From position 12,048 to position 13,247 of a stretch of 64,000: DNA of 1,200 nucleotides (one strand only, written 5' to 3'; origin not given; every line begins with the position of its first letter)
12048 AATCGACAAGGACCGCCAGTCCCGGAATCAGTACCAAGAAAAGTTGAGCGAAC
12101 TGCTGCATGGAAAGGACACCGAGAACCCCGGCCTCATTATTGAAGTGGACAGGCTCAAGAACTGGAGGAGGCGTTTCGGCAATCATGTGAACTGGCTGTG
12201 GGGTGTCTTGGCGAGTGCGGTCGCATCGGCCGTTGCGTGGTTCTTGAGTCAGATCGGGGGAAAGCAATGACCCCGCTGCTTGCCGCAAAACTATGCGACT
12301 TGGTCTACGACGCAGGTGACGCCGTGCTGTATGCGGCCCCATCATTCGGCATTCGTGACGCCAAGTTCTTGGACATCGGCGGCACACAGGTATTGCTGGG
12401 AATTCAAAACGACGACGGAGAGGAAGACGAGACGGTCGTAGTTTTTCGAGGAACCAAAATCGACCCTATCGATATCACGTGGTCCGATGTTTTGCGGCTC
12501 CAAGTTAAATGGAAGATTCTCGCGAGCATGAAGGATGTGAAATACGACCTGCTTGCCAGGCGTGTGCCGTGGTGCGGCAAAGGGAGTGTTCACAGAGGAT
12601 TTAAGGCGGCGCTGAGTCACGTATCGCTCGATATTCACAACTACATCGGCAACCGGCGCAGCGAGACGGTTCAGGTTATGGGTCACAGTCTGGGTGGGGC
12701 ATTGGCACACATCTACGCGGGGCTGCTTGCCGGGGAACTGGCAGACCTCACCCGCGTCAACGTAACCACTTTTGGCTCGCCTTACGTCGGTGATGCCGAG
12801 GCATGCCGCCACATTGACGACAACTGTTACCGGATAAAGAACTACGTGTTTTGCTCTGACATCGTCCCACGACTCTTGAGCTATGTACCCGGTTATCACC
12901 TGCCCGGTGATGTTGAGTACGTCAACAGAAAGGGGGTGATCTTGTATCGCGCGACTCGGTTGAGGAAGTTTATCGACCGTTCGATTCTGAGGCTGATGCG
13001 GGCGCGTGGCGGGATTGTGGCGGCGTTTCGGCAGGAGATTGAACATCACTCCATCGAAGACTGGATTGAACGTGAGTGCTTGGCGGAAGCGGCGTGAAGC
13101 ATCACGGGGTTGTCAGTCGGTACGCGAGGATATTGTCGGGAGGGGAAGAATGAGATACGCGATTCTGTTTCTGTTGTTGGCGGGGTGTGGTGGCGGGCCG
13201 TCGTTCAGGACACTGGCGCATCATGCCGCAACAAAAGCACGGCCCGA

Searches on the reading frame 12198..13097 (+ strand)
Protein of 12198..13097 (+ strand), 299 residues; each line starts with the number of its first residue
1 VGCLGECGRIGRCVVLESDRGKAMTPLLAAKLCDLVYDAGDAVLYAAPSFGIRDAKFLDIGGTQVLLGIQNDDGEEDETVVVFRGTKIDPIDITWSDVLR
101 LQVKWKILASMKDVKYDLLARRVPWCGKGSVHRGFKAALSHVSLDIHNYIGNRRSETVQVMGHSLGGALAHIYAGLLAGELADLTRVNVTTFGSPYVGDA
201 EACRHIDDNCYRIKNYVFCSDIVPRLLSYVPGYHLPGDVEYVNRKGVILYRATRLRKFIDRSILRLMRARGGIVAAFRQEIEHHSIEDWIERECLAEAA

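Call 90: search_protein_families(library=phrogs, proteins=[window:12198-13097:+], max_evalue=0.00001)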
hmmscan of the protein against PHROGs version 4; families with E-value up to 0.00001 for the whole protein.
window:12198-13097:+ (299 aa): 1 family
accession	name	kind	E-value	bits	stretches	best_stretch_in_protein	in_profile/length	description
phrog_21992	-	other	3.2e-13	50.9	1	127-237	73-178/213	esterase/lipase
